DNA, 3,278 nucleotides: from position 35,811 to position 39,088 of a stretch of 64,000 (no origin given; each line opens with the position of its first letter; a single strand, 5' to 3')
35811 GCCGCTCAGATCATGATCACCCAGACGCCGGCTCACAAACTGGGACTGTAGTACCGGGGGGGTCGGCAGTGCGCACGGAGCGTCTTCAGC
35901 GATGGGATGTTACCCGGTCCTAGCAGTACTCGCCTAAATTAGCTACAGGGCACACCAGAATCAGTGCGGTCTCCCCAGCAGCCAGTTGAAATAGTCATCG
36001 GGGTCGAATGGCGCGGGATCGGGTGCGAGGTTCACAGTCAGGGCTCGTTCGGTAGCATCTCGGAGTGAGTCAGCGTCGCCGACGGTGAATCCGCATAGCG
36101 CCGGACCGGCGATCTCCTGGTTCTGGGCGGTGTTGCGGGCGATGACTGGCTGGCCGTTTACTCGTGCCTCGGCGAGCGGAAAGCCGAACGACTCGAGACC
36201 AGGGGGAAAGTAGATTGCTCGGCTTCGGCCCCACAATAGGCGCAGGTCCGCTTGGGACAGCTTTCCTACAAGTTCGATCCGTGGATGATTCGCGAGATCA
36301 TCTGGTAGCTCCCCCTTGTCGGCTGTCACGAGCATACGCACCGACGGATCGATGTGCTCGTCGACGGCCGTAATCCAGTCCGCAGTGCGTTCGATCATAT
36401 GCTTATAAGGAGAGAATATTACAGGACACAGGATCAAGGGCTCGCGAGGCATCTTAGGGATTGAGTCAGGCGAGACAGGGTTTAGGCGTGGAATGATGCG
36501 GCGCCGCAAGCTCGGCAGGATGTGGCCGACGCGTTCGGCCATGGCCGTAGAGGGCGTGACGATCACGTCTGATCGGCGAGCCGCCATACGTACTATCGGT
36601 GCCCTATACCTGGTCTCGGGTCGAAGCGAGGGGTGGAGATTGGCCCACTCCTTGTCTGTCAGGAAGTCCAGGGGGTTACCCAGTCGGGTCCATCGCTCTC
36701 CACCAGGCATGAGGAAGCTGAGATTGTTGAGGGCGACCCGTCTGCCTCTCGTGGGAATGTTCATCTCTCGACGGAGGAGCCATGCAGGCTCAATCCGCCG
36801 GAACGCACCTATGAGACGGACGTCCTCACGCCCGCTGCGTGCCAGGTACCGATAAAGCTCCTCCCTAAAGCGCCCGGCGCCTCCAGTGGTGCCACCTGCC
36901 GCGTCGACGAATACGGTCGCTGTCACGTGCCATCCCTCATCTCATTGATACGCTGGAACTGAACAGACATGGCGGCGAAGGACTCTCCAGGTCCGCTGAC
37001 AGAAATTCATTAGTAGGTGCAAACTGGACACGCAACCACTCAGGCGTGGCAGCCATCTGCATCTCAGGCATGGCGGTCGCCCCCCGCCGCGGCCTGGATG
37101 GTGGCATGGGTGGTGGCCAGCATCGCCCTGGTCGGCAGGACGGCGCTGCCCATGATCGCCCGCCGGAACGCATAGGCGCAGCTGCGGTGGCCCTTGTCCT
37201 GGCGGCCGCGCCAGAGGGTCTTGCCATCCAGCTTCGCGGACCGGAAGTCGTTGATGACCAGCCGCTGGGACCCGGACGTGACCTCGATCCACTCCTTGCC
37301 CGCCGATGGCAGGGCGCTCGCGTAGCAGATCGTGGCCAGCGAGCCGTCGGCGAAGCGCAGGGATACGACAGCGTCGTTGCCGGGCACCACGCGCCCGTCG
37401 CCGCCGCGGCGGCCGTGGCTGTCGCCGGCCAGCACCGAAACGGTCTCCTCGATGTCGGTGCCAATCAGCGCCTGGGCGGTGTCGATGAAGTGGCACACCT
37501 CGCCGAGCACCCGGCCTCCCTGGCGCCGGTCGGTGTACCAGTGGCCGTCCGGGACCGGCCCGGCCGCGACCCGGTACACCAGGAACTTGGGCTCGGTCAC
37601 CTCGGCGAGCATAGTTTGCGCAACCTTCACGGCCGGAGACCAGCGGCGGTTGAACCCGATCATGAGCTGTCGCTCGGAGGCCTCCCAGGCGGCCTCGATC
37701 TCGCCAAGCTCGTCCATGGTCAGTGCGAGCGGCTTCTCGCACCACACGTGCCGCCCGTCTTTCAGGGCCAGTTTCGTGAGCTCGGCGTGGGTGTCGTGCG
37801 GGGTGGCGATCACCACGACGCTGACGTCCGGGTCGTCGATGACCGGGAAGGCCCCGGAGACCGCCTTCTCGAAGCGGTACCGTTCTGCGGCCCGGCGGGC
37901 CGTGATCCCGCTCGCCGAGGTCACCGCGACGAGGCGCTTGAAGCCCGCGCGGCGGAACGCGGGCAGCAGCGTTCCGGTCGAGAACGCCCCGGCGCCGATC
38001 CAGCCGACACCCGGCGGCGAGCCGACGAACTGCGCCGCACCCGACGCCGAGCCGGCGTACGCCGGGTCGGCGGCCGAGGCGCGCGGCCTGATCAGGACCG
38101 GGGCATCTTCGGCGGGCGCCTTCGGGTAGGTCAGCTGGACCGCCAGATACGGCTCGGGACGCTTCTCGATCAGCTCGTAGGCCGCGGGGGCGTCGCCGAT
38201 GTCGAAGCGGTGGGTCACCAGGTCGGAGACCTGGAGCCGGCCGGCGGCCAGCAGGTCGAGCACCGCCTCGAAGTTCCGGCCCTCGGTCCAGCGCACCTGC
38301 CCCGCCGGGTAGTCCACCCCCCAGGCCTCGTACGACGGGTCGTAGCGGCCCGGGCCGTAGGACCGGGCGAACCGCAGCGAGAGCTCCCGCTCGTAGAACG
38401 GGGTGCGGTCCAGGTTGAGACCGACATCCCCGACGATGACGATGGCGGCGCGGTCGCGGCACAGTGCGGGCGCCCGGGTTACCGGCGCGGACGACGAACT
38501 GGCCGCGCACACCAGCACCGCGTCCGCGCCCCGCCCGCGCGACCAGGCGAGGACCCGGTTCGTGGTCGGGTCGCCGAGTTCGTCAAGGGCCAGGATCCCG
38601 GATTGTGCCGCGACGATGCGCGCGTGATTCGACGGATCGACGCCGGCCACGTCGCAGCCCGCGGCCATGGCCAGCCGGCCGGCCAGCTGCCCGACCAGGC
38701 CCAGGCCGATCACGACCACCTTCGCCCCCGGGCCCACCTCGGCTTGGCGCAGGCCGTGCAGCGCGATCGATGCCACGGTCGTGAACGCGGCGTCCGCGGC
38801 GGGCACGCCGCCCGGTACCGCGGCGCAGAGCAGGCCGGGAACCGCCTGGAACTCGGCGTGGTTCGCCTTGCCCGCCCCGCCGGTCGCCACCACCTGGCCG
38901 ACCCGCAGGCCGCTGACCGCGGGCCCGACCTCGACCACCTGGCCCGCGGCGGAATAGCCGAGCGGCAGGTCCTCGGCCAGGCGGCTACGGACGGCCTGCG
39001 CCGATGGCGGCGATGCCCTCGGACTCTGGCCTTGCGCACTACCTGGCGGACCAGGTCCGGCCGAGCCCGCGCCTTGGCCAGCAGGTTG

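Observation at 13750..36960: AT-richer mosaic glycan-biosynthesis island inserted between two high-GC blocks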

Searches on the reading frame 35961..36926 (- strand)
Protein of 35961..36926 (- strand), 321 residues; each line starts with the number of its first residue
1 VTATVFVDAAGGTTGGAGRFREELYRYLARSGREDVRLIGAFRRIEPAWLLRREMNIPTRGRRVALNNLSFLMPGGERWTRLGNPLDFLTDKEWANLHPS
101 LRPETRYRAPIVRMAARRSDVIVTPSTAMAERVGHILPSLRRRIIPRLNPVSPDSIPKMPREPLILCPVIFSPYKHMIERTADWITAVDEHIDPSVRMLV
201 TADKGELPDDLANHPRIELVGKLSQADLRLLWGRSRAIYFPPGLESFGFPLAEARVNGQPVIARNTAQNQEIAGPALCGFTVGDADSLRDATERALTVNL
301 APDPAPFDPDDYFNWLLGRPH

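Call 5: search_protein_families(library=pfam, proteins=[window:35961-36926:-])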
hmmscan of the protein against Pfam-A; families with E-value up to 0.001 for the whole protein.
window:35961-36926:- (321 aa): 3 families
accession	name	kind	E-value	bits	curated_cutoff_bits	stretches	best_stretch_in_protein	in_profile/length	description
PF00534.26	Glycos_transf_1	-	6.4e-07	29.5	26.4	1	214-296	72-156/172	Glycosyl transferases group 1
PF13692.12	Glyco_trans_1_4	-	4.3e-06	27.5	27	1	195-296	33-140/142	Glycosyl transferases group 1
PF13439.12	Glyco_transf_4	-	0.00094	19.7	28.5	0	98-146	113-163/170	Glycosyltransferase Family 4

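Call 53: search_protein_families(library=ncbifam, max_evalue=0.00001, proteins=[window:35961-36926:-])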
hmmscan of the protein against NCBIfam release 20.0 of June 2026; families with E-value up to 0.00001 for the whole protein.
window:35961-36926:- (321 aa): 0 families

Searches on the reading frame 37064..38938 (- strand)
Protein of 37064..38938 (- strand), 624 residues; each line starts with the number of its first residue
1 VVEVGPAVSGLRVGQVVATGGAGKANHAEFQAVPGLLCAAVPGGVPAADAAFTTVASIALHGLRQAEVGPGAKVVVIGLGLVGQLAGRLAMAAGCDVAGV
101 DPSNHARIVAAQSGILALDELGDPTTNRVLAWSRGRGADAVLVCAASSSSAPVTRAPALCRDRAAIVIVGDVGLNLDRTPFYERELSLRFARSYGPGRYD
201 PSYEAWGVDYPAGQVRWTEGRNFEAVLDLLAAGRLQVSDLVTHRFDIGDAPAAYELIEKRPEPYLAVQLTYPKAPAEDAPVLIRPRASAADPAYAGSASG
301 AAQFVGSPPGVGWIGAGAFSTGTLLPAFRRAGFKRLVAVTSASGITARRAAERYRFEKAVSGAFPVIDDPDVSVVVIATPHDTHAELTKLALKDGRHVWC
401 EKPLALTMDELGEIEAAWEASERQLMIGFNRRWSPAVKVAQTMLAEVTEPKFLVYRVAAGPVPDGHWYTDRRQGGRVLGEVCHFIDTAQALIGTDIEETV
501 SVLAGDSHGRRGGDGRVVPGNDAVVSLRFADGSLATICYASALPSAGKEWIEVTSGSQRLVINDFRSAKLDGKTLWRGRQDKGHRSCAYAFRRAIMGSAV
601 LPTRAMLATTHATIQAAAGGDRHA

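Call 5: search_protein_families(library=pfam, proteins=[window:37064-38938:-])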
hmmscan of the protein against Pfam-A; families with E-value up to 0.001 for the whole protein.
window:37064-38938:- (624 aa): 4 families
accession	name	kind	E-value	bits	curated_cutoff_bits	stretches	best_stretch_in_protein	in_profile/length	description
PF01408.29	GFO_IDH_MocA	-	9.2e-20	72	24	1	311-429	3-120/120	Oxidoreductase family, NAD-binding Rossmann fold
PF00107.32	ADH_zinc_N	-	3.3e-08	34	31.8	1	82-197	2-118/129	Zinc-binding dehydrogenase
PF22725.1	GFO_IDH_MocA_C3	-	6.4e-06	26.6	27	1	463-553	31-116/124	GFO/IDH/MocA C-terminal domain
PF02894.22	GFO_IDH_MocA_C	-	8.9e-05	22.8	22.9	1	443-546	8-113/218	Oxidoreductase family, C-terminal alpha/beta domain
